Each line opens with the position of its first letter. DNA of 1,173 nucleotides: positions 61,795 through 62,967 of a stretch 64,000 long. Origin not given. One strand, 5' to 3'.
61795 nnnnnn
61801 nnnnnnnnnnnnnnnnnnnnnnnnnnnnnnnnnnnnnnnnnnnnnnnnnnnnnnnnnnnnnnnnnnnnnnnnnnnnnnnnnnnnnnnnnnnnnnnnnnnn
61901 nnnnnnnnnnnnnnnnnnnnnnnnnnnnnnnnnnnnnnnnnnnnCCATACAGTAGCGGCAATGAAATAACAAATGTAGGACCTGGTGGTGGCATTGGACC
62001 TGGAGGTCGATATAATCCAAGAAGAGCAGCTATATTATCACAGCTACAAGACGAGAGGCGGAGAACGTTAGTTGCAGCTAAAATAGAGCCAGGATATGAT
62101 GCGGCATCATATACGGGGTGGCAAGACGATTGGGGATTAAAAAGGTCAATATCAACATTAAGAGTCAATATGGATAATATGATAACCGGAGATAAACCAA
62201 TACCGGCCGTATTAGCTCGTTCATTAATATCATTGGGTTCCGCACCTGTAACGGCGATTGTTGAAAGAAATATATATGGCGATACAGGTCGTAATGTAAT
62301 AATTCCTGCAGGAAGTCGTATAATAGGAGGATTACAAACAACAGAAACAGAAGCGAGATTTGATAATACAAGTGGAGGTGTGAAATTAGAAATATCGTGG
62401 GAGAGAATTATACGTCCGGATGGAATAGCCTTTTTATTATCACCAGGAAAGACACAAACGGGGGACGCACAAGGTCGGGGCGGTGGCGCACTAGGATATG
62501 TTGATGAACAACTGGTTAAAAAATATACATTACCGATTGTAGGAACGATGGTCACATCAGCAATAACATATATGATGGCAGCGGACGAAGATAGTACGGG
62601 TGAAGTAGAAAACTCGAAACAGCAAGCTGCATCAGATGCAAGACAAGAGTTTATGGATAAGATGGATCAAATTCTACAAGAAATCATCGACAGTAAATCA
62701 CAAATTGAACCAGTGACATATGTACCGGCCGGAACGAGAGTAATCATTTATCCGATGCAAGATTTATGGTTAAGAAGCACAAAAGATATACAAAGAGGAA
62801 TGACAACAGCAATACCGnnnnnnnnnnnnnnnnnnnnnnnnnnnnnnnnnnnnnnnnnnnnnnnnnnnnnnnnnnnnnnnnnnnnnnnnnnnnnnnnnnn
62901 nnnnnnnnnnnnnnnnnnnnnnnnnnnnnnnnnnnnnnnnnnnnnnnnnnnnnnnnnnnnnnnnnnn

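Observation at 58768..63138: VirB10 with ~1000-aa N-terminal extension of the same repeat family (DotG/IcmE-like layout in a VirB-type system)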

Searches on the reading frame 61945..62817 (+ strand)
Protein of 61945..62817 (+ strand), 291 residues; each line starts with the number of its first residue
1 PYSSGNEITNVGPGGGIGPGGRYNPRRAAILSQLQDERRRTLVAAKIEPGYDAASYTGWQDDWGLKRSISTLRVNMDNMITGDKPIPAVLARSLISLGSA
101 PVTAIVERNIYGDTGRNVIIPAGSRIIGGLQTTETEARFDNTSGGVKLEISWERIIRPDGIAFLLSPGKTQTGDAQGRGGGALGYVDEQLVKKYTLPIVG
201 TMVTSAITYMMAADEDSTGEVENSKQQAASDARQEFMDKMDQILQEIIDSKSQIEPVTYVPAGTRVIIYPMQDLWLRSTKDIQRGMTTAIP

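Call 25: search_protein_representatives(protein=window:61945-62817:+)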
Query: 291 residues. Proteins with E-value up to 0.001 (for the whole library): 1757; up to 1e-10: 508; up to 1e-30: 73. The best 150 are listed.
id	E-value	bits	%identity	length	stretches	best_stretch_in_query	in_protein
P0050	4.1e-149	512.0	80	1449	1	1-291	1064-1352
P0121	6.4e-146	501.5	78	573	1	1-291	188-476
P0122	1.4e-97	343.0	71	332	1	1-237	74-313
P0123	7.1e-84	298.0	54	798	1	5-280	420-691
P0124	1.6e-83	296.9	54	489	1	9-279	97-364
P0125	4.2e-83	295.5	54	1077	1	8-284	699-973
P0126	4.1e-82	292.2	53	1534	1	9-280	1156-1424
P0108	4.1e-81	288.9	52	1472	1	2-279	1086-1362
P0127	7.5e-80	284.8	53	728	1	2-284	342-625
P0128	1.0e-79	284.3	50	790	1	2-280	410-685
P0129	3.2e-78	279.4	55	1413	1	2-280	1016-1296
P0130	1.1e-77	277.7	52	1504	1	9-280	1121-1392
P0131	1.2e-77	277.5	53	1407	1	1-280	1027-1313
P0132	1.6e-77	277.2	50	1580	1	9-283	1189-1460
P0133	2.4e-75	270.0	50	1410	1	2-282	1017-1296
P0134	1.4e-73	264.3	51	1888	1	2-278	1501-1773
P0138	3.0e-69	250.0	47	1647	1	6-279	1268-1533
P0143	8.6e-58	212.4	51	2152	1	29-284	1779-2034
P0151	4.6e-52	193.6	46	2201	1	9-282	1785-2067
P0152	5.1e-52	193.5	48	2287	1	60-287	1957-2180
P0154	2.1e-51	191.5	48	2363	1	42-281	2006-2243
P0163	1.8e-49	185.1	50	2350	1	59-281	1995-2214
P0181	1.8e-39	152.3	35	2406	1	15-281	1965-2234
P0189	6.1e-32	127.6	36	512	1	42-288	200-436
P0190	8.9e-32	127.1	40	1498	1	58-278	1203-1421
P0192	2.6e-30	122.3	36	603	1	29-278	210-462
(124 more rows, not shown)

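Call 26: search_protein_families(library=pfam, proteins=[P0143, P0152, P0181, P0134, P0189, P0192], max_evalue=0.001)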
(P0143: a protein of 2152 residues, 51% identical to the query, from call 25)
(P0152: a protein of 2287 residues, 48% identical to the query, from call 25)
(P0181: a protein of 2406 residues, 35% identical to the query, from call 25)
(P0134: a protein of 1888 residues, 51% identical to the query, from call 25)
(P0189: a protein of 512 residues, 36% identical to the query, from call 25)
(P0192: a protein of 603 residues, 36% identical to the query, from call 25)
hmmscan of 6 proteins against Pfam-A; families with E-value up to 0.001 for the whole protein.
P0143 (2152 aa): 4 families
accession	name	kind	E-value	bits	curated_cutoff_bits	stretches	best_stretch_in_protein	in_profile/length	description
PF21785.3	Bflower_2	-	3.9e-63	210.7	38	4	561-650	12-97/112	5-fold beta-flower protein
PF03743.19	TrbI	-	5.7e-31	108.3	35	1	1835-2026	3-188/188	Bacterial conjugation TrbI-like protein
PF21784.3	Bflower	-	5.2e-09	36.9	25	0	1043-1095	3-55/116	4-fold beta flower protein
PF12396.14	DUF3659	-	1.7e-05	25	24.8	0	601-649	11-55/61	Protein of unknown function (DUF3659)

P0152 (2287 aa): 5 families
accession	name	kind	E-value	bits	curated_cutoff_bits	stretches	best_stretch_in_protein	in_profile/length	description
PF21785.3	Bflower_2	-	1.4e-87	289.4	38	11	664-747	26-96/112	5-fold beta-flower protein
PF03743.19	TrbI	-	2e-29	103.3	35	1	1977-2169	2-188/188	Bacterial conjugation TrbI-like protein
PF21784.3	Bflower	-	5.8e-28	98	25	2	749-808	5-63/116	4-fold beta flower protein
PF12396.14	DUF3659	-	2.1e-20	72.8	24.8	0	895-947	7-55/61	Protein of unknown function (DUF3659)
PF05593.20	RHS_repeat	-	1.5e-06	28.9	22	0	781-813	1-37/38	RHS Repeat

P0181 (2406 aa): 5 families
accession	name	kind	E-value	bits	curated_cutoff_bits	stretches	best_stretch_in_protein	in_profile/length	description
PF21785.3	Bflower_2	-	4.5e-67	223.4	38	7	792-884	7-94/112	5-fold beta-flower protein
PF03743.19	TrbI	-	2.1e-27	96.7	35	1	2032-2227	2-186/188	Bacterial conjugation TrbI-like protein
PF21784.3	Bflower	-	8.8e-14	52.3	25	0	877-939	5-65/116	4-fold beta flower protein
PF12396.14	DUF3659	-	3.5e-10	40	24.8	0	1858-1919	7-55/61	Protein of unknown function (DUF3659)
PF22692.1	LlgE_F_G_D1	-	0.0009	19.8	27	0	1833-1882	25-63/64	Flagellar hook protein FlgE/F/G D1 domain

P0134 (1888 aa): 4 families
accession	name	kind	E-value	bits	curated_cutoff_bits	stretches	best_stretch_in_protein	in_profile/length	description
PF21785.3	Bflower_2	-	1.5e-94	311.9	38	14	1211-1312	2-99/112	5-fold beta-flower protein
PF21784.3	Bflower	-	1.8e-35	122.2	25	1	1111-1175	4-65/116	4-fold beta flower protein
PF03743.19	TrbI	-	1.8e-31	109.9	35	1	1580-1771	2-188/188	Bacterial conjugation TrbI-like protein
PF12396.14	DUF3659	-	1.8e-16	60.2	24.8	1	1191-1241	10-55/61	Protein of unknown function (DUF3659)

P0189 (512 aa): 1 family
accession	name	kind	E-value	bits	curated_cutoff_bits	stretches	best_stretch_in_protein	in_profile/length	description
PF03743.19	TrbI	-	8.8e-42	143.5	35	1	236-424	2-188/188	Bacterial conjugation TrbI-like protein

P0192 (603 aa): 1 family
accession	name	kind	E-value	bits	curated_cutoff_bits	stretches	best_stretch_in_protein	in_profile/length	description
PF03743.19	TrbI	-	4e-36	125.1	35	1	261-460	2-188/188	Bacterial conjugation TrbI-like protein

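Call 27: list_cluster_members(proteins=[P0143, P0152, P0181, P0134, P0151, P0154, P0163, P0190, P0126, P0138])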
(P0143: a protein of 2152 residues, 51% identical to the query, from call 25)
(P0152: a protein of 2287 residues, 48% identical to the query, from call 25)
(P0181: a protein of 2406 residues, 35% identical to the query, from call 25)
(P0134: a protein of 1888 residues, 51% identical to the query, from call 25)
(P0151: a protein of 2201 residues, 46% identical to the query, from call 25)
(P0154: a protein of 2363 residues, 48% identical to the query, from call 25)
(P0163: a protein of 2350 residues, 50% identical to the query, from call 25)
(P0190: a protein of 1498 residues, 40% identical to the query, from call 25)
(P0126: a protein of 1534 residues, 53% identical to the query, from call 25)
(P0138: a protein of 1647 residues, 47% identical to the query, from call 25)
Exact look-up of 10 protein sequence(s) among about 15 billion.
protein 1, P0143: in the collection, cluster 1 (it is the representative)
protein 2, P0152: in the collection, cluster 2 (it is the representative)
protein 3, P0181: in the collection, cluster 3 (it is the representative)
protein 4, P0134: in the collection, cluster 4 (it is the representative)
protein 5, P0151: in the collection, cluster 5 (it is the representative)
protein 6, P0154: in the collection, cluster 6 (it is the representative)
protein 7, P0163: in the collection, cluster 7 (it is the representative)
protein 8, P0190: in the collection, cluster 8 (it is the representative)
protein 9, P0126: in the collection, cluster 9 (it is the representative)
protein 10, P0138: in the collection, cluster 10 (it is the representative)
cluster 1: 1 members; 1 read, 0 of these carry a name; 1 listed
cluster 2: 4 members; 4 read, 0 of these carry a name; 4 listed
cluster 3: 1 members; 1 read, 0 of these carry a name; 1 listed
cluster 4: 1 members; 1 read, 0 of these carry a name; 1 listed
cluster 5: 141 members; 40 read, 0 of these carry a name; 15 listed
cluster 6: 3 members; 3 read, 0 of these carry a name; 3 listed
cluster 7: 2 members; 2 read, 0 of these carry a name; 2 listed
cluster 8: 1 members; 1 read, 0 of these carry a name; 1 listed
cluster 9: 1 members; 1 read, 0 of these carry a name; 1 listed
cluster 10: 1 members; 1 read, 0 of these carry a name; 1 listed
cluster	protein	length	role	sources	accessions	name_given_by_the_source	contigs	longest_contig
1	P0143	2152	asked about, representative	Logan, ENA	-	-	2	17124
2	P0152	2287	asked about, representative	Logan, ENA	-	-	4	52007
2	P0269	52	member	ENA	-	-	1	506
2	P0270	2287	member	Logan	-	-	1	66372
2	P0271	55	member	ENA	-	-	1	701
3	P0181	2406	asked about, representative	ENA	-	-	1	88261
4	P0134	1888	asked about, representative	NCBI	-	-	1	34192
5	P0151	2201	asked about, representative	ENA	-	-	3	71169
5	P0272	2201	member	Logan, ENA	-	-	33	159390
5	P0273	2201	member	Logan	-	-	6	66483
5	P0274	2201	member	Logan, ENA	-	-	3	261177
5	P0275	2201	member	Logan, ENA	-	-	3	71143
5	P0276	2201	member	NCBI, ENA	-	-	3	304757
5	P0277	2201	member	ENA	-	-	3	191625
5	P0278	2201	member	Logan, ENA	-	-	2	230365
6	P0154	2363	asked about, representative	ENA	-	-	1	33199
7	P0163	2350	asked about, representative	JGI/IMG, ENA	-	-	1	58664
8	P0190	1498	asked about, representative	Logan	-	-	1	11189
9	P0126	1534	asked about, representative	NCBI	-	-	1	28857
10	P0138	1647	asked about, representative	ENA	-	-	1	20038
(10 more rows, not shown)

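Call 28: find_encoding_contigs(protein=P0151, flank=10000, max_places=2)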
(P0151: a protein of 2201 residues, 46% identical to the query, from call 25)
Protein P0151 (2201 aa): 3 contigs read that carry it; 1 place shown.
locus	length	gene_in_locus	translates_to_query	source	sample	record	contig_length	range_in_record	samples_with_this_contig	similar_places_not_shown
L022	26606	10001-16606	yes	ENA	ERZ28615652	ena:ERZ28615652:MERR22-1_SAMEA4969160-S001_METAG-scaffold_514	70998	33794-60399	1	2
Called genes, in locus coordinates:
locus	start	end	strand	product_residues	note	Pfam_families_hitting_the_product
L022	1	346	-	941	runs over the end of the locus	PF02739:5_3_exonuc_N, PF01367:5_3_exonuc, PF01612:DNA_pol_A_exo1, PF00476:DNA_pol_A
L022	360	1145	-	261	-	PF01066:CDP-OH_P_transf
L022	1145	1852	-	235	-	PF02666:PS_Dcarbxylase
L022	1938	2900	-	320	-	PF19077:Big_13 (faint), PF17936:Big_6 (faint), PF01476:LysM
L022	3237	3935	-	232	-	PF00561:Abhydrolase_1, PF12697:Abhydrolase_6, PF12146:Hydrolase_4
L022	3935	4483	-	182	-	PF00857:Isochorismatase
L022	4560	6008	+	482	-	PF00270:DEAD, PF04851:ResIII, PF00271:Helicase_C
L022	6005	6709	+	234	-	PF02230:Abhydrolase_2, PF00326:Peptidase_S9 (faint), PF00756:Esterase (weak)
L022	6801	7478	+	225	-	PF04335:VirB8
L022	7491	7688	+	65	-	-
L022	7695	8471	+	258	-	PF04335:VirB8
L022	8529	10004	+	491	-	PF03524:CagX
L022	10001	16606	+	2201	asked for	PF21784:Bflower (faint), PF05593:RHS_repeat (faint), PF12396:DUF3659 (faint), PF21785:Bflower_2, PF03743:TrbI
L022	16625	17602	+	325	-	PF00437:T2SSE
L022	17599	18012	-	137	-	PF07309:FlaF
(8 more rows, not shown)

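Call 63: find_encoding_contigs(protein=P0152, flank=10000, max_places=1)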
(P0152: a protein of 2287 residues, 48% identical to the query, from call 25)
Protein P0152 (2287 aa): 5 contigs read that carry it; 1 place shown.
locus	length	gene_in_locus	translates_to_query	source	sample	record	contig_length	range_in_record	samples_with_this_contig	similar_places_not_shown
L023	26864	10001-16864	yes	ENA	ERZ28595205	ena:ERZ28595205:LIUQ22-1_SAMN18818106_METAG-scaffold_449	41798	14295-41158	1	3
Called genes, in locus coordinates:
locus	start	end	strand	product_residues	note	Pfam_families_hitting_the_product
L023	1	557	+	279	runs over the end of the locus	PF00763:THF_DHG_CYH, PF02882:THF_DHG_CYH_C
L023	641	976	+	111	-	-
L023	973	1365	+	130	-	-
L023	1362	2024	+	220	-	-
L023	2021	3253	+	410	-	-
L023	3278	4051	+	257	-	-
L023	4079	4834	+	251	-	-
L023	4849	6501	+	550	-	-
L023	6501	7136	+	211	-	PF04335:VirB8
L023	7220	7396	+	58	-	-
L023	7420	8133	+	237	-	PF04335:VirB8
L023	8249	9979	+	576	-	PF03524:CagX, PF05036:SPOR (faint)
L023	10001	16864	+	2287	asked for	PF12396:DUF3659 (faint), PF21784:Bflower (faint), PF21785:Bflower_2, PF05593:RHS_repeat (faint), PF21785:Bflower_2, PF03743:TrbI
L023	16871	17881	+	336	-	PF00437:T2SSE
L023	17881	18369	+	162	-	PF01451:LMWPc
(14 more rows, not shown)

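Call 64: find_encoding_contigs(protein=P0134, flank=10000, max_places=1)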
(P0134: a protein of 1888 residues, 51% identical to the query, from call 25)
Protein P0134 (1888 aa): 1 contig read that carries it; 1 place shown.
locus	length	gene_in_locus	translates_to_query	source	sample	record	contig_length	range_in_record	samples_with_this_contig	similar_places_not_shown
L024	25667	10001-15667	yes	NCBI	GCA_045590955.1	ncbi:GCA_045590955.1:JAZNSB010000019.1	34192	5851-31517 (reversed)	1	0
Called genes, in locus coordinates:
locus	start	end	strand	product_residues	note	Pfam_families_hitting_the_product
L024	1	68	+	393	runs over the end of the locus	-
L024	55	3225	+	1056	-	-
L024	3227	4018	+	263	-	PF04335:VirB8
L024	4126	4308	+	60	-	-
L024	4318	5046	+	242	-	PF04335:VirB8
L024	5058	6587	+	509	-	PF03524:CagX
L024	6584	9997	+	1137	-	-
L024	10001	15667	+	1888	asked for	PF12396:DUF3659 (faint), PF21784:Bflower (faint), PF21785:Bflower_2, PF03743:TrbI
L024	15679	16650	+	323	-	PF01580:FtsK_SpoIIIE (faint), PF00437:T2SSE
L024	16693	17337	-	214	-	-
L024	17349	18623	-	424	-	-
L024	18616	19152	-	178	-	-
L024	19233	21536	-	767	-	-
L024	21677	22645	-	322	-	PF01381:HTH_3, PF07022:Phage_CI_repr (weak), PF12844:HTH_19 (weak), PF13443:HTH_26 (faint), PF13560:HTH_31, PF01381:HTH_3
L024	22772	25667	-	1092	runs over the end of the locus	PF04610:TrbL (weak)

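Call 65: find_encoding_contigs(protein=P0190, flank=10000, max_places=1)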
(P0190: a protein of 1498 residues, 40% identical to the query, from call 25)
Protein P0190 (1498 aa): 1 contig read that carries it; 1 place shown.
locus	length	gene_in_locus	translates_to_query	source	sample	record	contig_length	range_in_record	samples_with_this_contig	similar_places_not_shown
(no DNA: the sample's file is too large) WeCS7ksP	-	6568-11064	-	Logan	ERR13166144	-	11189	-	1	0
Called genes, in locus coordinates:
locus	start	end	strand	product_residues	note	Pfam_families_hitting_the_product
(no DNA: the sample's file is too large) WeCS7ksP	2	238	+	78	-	?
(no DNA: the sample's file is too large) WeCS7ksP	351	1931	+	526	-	PF02776:TPP_enzyme_N, PF00205:TPP_enzyme_M, PF02775:TPP_enzyme_C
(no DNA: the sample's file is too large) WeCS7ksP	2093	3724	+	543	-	PF13541:ChlI, PF00158:Sigma54_activat (faint), PF01078:Mg_chelatase, PF07728:AAA_5, PF00493:MCM (weak), PF13335:Mg_chelatase_C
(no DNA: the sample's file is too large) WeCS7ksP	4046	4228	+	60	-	-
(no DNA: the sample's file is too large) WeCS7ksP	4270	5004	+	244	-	PF04335:VirB8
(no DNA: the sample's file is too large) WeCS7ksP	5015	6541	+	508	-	PF03524:CagX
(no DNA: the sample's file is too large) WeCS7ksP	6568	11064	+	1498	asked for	PF12396:DUF3659 (faint), PF21784:Bflower (faint), PF21785:Bflower_2, PF03743:TrbI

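Call 69: find_homologous_proteins(query=P0151, max_evalue=1e-10)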
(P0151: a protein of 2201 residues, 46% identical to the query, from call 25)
Query P0151 (2201 aa): 781 proteins with E <= 1e-10 among 8000 candidates; the best 120 are listed.
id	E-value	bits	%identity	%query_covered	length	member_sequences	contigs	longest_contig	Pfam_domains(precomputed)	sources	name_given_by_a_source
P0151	0.0e+0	4886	100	100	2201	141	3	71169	PF21784.4,PF05593.20,PF12396.15,PF21785.4,PF03743.20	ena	-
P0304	0.0e+0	4867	100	100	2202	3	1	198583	PF21784.4,PF05593.20,PF12396.15,PF21785.4,PF03743.20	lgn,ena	-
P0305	0.0e+0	4207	86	100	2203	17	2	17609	PF21784.4,PF05593.20,PF12396.15,PF21785.4,PF03743.20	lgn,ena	-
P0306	0.0e+0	4191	99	87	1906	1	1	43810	PF21784.4,PF05593.20,PF12396.15,PF21785.4,PF03743.20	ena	-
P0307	0.0e+0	4136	89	72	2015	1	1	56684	PF21784.4,PF05593.20,PF12396.15,PF21785.4,PF03743.20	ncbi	-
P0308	0.0e+0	4071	75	100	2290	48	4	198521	PF21784.4,PF05593.20,PF12396.15,PF21785.4,PF03743.20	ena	-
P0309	0.0e+0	3928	80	100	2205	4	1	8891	PF21784.4,PF05593.20,PF12396.15,PF21785.4,PF03743.20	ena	-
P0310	0.0e+0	2677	52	100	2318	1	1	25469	PF21784.4,PF05593.20,PF06004.19,PF12396.15,PF21785.4,PF03743.20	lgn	-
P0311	0.0e+0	1562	44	67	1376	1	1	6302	PF21784.4,PF05593.20,PF12396.15,PF21785.4,PF03743.20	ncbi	-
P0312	0.0e+0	1035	29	94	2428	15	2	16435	PF21784.4,PF05593.20,PF12396.15,PF21785.4,PF03743.20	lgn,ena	-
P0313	0.0e+0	1030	29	90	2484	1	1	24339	PF21784.4,PF05593.20,PF12396.15,PF21785.4,PF03743.20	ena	-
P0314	0.0e+0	1027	29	98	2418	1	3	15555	PF21784.4,PF12396.15,PF21785.4,PF03743.20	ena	-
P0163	0.0e+0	1020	30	98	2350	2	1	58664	PF21784.4,PF12396.15,PF21785.4,PF03743.20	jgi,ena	-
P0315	0.0e+0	1015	27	81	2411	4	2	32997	PF21784.4,PF05593.20,PF12396.15,PF21785.4,PF03743.20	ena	-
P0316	1.5e-298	1012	28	100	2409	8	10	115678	PF21784.4,PF05593.20,PF12396.15,PF21785.4,PF03743.20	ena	-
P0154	2.7e-267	908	30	94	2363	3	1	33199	PF21784.4,PF12396.15,PF21785.4,PF03743.20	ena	-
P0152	3.1e-263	895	29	94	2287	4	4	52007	PF21784.4,PF05593.20,PF12396.15,PF21785.4,PF03743.20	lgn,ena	-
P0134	2.9e-220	752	29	79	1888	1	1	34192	PF21784.4,PF12396.15,PF21785.4,PF03743.20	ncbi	-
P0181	4.6e-214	732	26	94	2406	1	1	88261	PF21784.4,PF12396.15,PF21785.4,PF03743.20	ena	-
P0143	5.0e-211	722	29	90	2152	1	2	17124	PF21784.4,PF12396.15,PF21785.4,PF03743.20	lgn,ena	-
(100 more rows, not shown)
